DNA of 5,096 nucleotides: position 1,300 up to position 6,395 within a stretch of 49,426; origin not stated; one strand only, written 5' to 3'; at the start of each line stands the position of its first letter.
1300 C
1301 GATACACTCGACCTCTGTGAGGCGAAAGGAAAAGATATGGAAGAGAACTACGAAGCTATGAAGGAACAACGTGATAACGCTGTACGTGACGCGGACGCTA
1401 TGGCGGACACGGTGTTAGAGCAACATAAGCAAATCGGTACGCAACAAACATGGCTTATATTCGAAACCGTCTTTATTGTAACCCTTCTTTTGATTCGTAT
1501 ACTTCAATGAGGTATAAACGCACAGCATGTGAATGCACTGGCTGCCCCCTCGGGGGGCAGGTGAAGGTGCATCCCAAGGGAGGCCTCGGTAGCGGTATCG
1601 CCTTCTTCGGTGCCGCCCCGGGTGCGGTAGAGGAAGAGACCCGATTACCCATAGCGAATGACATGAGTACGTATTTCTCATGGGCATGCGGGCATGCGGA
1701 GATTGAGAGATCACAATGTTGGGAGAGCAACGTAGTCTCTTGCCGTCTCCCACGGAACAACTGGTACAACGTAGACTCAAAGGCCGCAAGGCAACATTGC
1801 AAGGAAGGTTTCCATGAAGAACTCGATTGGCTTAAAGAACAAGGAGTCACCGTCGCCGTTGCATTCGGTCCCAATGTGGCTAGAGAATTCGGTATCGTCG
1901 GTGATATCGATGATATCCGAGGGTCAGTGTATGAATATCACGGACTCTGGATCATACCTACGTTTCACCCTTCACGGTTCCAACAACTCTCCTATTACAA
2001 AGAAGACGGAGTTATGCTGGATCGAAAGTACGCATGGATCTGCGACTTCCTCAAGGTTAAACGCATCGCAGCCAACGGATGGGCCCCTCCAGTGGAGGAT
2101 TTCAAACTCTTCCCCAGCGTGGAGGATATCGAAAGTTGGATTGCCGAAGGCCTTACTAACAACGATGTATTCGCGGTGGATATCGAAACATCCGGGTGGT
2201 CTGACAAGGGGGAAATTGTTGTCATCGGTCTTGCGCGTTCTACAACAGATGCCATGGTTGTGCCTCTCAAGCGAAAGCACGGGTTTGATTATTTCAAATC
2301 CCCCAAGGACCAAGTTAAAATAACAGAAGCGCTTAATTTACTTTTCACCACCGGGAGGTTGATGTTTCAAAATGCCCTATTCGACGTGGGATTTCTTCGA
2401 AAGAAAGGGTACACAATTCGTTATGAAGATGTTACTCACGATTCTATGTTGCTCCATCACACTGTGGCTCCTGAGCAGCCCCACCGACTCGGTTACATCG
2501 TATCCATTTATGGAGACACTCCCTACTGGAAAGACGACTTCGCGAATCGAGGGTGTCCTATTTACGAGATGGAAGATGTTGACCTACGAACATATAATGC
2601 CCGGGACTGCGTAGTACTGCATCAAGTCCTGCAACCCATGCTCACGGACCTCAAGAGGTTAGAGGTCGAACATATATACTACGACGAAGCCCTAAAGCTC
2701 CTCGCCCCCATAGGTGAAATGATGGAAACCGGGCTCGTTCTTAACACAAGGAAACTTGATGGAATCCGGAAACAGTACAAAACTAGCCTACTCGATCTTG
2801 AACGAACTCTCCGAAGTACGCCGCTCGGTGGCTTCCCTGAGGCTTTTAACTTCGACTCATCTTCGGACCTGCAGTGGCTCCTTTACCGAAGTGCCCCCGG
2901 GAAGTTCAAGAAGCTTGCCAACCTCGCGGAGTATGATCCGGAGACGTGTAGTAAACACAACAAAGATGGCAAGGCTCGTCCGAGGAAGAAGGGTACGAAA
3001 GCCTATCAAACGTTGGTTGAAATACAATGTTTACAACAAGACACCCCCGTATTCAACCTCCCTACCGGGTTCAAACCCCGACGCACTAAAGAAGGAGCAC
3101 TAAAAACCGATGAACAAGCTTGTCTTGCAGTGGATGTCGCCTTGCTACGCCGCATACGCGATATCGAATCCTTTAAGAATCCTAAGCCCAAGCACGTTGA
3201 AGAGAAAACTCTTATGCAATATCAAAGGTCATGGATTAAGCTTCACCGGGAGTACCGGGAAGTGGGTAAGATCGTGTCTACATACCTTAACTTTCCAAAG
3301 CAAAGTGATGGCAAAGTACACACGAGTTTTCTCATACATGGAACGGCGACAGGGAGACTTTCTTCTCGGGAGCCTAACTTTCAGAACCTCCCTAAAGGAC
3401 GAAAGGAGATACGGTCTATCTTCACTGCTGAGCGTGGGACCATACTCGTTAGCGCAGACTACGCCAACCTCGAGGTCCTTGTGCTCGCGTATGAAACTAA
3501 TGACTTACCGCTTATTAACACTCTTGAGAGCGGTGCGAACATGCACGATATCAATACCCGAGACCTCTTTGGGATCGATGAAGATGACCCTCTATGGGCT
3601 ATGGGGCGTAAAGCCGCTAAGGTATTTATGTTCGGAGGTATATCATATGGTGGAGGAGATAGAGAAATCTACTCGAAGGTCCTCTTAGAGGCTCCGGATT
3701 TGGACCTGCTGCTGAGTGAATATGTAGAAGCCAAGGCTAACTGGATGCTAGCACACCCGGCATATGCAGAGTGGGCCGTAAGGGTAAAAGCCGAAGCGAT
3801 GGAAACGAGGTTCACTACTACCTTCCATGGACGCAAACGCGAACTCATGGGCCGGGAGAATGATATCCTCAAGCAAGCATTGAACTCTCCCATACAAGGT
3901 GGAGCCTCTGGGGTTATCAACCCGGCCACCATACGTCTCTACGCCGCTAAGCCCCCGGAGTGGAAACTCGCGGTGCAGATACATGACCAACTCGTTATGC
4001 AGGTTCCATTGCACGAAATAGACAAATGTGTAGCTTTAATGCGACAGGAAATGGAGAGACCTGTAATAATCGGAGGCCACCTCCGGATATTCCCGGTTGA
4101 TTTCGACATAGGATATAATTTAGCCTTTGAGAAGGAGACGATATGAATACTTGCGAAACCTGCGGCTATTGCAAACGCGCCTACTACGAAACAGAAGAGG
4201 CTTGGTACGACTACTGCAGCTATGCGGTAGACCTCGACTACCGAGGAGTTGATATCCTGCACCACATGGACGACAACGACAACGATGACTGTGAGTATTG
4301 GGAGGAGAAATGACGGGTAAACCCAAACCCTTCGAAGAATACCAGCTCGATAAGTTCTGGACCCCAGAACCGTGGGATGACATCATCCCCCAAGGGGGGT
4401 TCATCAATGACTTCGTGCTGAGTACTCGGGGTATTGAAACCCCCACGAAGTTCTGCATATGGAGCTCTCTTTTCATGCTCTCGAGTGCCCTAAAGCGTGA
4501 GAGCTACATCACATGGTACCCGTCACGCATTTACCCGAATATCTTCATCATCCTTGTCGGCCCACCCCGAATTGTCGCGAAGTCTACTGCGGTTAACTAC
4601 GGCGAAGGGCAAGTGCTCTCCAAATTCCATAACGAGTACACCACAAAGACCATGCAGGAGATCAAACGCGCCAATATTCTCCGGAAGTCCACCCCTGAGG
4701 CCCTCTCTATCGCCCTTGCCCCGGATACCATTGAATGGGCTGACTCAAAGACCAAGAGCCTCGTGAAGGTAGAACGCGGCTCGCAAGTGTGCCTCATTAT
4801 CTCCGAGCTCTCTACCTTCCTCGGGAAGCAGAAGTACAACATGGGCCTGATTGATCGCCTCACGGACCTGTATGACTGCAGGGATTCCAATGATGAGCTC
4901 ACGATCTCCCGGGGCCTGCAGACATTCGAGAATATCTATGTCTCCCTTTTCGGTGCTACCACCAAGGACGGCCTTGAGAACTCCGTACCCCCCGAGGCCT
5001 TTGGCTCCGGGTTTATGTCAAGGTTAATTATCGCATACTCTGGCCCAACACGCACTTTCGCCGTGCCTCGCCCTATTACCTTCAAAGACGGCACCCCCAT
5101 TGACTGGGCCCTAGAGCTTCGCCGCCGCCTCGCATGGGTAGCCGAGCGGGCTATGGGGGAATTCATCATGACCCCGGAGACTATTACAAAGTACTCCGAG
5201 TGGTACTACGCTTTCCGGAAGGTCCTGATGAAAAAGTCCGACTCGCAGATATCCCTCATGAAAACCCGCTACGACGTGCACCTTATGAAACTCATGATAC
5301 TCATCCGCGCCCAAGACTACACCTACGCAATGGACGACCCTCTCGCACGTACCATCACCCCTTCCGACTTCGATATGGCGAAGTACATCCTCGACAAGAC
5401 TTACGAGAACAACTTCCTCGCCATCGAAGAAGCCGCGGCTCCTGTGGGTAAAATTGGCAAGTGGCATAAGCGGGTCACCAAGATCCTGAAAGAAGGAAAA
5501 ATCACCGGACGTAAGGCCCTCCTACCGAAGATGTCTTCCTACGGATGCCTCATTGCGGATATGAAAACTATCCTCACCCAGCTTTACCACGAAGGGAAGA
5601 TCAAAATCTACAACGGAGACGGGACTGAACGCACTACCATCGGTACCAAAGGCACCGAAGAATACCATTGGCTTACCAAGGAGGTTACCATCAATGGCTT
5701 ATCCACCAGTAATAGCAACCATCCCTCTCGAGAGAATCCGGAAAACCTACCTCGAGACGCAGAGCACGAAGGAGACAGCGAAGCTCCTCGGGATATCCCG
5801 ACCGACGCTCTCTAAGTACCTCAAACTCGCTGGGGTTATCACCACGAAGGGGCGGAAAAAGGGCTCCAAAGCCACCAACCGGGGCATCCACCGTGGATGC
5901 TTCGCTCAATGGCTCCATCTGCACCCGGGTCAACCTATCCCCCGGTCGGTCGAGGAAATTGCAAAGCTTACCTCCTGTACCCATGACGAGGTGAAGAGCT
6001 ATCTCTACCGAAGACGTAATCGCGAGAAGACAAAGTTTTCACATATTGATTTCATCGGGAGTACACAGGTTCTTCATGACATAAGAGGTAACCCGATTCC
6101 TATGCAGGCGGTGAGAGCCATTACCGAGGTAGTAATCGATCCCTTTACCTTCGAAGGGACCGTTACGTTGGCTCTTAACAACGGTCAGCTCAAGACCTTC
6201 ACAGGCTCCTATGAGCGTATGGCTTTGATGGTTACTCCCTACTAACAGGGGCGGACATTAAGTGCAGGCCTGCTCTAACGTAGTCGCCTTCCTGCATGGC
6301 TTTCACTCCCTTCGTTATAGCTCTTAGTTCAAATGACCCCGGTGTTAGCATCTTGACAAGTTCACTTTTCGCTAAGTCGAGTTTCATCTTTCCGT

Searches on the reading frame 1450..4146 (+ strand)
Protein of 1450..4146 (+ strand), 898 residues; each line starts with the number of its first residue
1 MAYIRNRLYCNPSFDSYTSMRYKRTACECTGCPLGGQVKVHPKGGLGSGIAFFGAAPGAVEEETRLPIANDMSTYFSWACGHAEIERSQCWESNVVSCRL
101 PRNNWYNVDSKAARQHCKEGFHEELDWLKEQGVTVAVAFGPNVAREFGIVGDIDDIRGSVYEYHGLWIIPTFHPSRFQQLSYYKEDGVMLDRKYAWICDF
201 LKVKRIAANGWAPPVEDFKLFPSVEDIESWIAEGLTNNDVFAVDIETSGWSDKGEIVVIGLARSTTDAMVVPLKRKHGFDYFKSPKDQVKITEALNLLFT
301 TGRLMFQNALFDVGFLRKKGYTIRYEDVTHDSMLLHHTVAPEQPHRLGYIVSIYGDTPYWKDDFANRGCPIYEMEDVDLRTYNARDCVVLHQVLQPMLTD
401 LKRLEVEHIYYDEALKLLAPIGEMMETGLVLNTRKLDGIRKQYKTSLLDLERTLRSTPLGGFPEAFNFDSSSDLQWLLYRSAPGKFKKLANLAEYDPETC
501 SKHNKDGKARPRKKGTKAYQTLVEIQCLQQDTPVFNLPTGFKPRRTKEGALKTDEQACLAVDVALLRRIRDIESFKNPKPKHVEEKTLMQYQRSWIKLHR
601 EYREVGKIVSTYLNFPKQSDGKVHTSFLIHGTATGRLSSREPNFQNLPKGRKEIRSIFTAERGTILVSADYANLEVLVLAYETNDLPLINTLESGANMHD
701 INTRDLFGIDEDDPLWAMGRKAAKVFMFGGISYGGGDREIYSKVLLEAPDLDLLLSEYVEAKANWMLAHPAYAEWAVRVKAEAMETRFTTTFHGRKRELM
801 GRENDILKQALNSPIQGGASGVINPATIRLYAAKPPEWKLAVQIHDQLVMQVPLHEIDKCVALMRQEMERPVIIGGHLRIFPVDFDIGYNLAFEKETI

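Call 20: search_protein_families(library=pfam, proteins=[window:1450-4146:+], max_evalue=0.01)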
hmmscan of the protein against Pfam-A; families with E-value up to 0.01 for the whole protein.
window:1450-4146:+ (898 aa): 3 families
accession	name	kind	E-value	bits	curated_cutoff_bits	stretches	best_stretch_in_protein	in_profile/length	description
PF00476.26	DNA_pol_A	-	1.8e-49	169.1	34.3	1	581-870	58-359/381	DNA polymerase family A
PF03167.25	UDG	-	4e-08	33.9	24.3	1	45-179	5-123/141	Uracil DNA glycosylase superfamily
PF01612.26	DNA_pol_A_exo1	-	3.5e-05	24.1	23.6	1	231-401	13-172/173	3'-5' exonuclease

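Call 21: search_protein_families(library=phrogs, proteins=[window:1450-4146:+], max_evalue=0.001)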
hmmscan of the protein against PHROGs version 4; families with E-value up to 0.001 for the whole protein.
window:1450-4146:+ (898 aa): 7 families
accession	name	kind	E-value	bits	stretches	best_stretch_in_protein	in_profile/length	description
phrog_17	-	DNA, RNA and nucleotide metabolism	4.3e-88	297.7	1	113-890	546-1229/1445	DNA polymerase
phrog_2573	-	DNA, RNA and nucleotide metabolism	9.1e-15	55.6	1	652-871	3-248/336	DNA polymerase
phrog_12241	-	DNA, RNA and nucleotide metabolism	2.1e-14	54.4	1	569-656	409-497/502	DNA polymerase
phrog_15971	-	DNA, RNA and nucleotide metabolism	2.6e-14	54.2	1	610-865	112-346/376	DNA polymerase I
phrog_5995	-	DNA, RNA and nucleotide metabolism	1.4e-11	45.4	1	763-875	29-151/236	DNA polymerase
phrog_10285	-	DNA, RNA and nucleotide metabolism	7.3e-08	32.8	0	644-736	32-127/321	DNA polymerase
phrog_23226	-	DNA, RNA and nucleotide metabolism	2e-06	27.6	1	621-708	292-383/611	DNA polymerase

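Call 48: search_dna_similar(query=window:1450-4146:+, collection=phages, mode=protein, max_rows=15)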
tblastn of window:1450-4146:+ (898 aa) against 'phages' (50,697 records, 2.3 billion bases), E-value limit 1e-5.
Records with a match: 3783; places in all: 3784; records where one place covers at least 80% of the query: 4.
Best place of each record, by identity: <60% 3783.
By first word of the organism name: Mycobacterium 880; Klebsiella 334; Salmonella 285; Microbacterium 233; Bacillus 203; Vibrio 199; Pseudomonas 169; Escherichia 164; Staphylococcus 145; Gordonia 98; and 84 more.
By host as written in the record: Mycobacterium smegmatis mc2 155 649; - 291; Klebsiella pneumoniae 179; Mycobacterium smegmatis mc#155 118; Microbacterium foliorum NRRL B-24224 SEA 112; Microbacterium foliorum NRRL B-24224 90; Escherichia coli 51; Listeria monocytogenes 50; and 704 more.
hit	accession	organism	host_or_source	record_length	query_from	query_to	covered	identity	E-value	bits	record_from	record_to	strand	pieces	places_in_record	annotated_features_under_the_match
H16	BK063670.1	Caudoviricetes sp. vir526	Methanomicrobiales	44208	19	892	97%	37.6%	0e+0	585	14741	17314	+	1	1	DNA polymerase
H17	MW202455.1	Caudoviricetes sp.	Manatee Spring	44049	50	894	79%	25.9%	2e-17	167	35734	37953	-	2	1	DNA polymerase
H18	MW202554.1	Caudoviricetes sp.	Manatee Spring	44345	29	888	73%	26.8%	1e-19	197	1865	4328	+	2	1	DNA polymerase (x2)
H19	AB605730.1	Bacillus phage SP-10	-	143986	135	871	82%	23.6%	1e-20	104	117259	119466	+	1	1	DNA polymerase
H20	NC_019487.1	Bacillus phage SP-10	-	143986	135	871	82%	23.6%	1e-20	104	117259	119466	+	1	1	DNA polymerase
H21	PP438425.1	Microcystis phage Mel-JY34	Microcystis elabens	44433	42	885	83%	22.8%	2e-13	140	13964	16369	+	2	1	DNA polymerase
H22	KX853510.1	Virus Rctr197k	enrichment culture DAMO/AAA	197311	201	868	74%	25.0%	1e-23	114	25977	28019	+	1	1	polA: DNA polymerase I-like protein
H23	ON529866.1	Brevundimonas phage vB_BpoS-MaInes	Brevundimonas pondensis LVF1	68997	29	853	67%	25.7%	8e-13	143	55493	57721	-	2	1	DNA polymerase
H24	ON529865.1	Brevundimonas phage vB_BpoS-StAshley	Brevundimonas pondensis LVF1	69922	29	853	67%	25.5%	8e-13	143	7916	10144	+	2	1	DNA polymerase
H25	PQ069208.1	Bacillus phage S4-1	Bacillus sp. S4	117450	379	890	57%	25.8%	2e-26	123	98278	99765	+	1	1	record has no annotation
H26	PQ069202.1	Bacillus phage C30-1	Bacillus sp. C30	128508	379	890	57%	25.8%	2e-26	123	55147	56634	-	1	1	record has no annotation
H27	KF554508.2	Bacillus phage CP-51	Bacillus cereus HER1399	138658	379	869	55%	25.6%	2e-23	114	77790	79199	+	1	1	putative dna polymerase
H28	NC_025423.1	Bacillus phage CP-51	Bacillus cereus HER1399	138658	379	869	55%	25.6%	2e-23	114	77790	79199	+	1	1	DNA polymerase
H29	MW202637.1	Caudoviricetes sp.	Manatee Spring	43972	347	889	60%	22.6%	5e-15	86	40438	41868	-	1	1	DNA polymerase | polB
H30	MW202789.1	Caudoviricetes sp.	Manatee Spring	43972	347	889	60%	22.6%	5e-15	86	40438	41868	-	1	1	DNA polymerase | polB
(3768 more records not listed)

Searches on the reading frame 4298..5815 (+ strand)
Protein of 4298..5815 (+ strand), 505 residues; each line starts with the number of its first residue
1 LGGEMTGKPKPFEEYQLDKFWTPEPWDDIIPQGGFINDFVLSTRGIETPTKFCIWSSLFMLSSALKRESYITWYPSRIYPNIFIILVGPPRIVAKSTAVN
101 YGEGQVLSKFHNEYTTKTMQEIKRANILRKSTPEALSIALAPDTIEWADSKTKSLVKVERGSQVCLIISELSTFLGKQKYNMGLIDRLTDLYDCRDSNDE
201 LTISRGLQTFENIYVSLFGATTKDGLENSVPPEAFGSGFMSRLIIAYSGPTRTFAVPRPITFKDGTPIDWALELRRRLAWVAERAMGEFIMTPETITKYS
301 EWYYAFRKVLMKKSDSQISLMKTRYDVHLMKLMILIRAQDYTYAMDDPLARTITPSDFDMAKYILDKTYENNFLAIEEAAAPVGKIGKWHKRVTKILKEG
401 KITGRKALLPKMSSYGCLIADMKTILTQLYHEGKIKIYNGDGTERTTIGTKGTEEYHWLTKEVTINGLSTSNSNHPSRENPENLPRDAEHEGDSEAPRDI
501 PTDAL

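Call 20: search_protein_families(library=pfam, proteins=[window:4298-5815:+], max_evalue=0.01)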
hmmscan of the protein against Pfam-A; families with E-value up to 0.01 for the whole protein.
window:4298-5815:+ (505 aa): 1 family
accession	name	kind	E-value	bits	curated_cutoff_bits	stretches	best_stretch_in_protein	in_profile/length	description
PF13148.11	DUF3987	-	1.1e-06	28.5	27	1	161-365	143-351/364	Protein of unknown function (DUF3987)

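Call 21: search_protein_families(library=phrogs, proteins=[window:4298-5815:+], max_evalue=0.001)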
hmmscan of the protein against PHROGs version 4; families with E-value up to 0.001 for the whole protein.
window:4298-5815:+ (505 aa): 4 families
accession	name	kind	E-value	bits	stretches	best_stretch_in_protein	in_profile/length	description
phrog_14296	-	DNA, RNA and nucleotide metabolism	3.7e-30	106.3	1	33-339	2-289/417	DNA primase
phrog_5311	-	DNA, RNA and nucleotide metabolism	2.9e-06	26.8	1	16-245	247-478/692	helicase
phrog_10514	-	DNA, RNA and nucleotide metabolism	1.2e-05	24.8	1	158-342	441-645/750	DNA primase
phrog_3022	-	DNA, RNA and nucleotide metabolism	0.00078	18.9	1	163-266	466-576/788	DNA primase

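Call 100: search_solved_structures(query=window:4298-5815:+, max_evalue=1)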
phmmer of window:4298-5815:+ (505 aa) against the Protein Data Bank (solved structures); distinct sequences matched with E-value up to 1: 0.

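Call 102: search_protein_families(library=ncbifam, proteins=[window:4298-5815:+], max_evalue=0.01)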
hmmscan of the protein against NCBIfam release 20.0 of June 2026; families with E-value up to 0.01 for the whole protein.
window:4298-5815:+ (505 aa): 0 families

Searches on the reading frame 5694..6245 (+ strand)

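Call 20: search_protein_families(library=pfam, proteins=[window:5694-6245:+], max_evalue=0.01)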
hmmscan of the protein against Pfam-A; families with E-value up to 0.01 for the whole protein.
window:5694-6245:+ (183 aa): 7 families
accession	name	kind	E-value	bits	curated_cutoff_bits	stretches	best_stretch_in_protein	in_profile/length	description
PF08281.18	Sigma70_r4_2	-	2.9e-06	27.3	25.7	0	19-46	23-50/54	Sigma-70, region 4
PF12728.13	HTH_17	-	0.00026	21.6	27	1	24-49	3-27/51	Helix-turn-helix domain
PF13384.12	HTH_23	-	0.00027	21.1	24.6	1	23-44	18-39/50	Homeodomain-like domain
PF07453.19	NUMOD1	-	0.0005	20.7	22.8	0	24-43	18-37/37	NUMOD1 domain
PF13518.12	HTH_28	-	0.0013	19.2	25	0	19-45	9-35/52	Helix-turn-helix domain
PF02954.25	HTH_8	-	0.0044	17.2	22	1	26-41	22-37/42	Bacterial regulatory protein, Fis family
PF20432.4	Xre-like-HTH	-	0.0064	17.2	25.8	0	24-44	25-44/63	Antitoxin Xre-like helix-turn-helix domain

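Call 21: search_protein_families(library=phrogs, proteins=[window:5694-6245:+], max_evalue=0.001)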
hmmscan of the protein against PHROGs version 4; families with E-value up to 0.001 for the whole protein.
window:5694-6245:+ (183 aa): 2 families
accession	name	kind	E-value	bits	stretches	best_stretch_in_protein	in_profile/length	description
phrog_664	-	DNA, RNA and nucleotide metabolism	0.00075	20.4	0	10-52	88-130/210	DNA binding protein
phrog_4494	-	unknown function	0.00086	20.8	0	14-110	10-105/109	-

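Call 102: search_protein_families(library=ncbifam, proteins=[window:5694-6245:+], max_evalue=0.01)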
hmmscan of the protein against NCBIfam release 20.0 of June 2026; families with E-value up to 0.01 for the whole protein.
window:5694-6245:+ (183 aa): 4 families
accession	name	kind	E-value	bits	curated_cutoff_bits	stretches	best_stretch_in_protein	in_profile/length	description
NF033546.1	transpos_IS21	equivalog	8.7e-05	22.2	160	1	16-119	2-111/294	IS21 family transposase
TIGR02937.1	sigma70-ECF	superfamily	0.00022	20.9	42.9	0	15-44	126-155/165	sigma-70 family RNA polymerase sigma factor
TIGR01764.1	excise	domain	0.00084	19.7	28.8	0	24-42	3-21/49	excisionase family DNA-binding protein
NF058625.1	sigma_PG0214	equivalog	0.009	15.7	130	0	85-117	131-163/170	GFO_1088 family ECF-type sigma factor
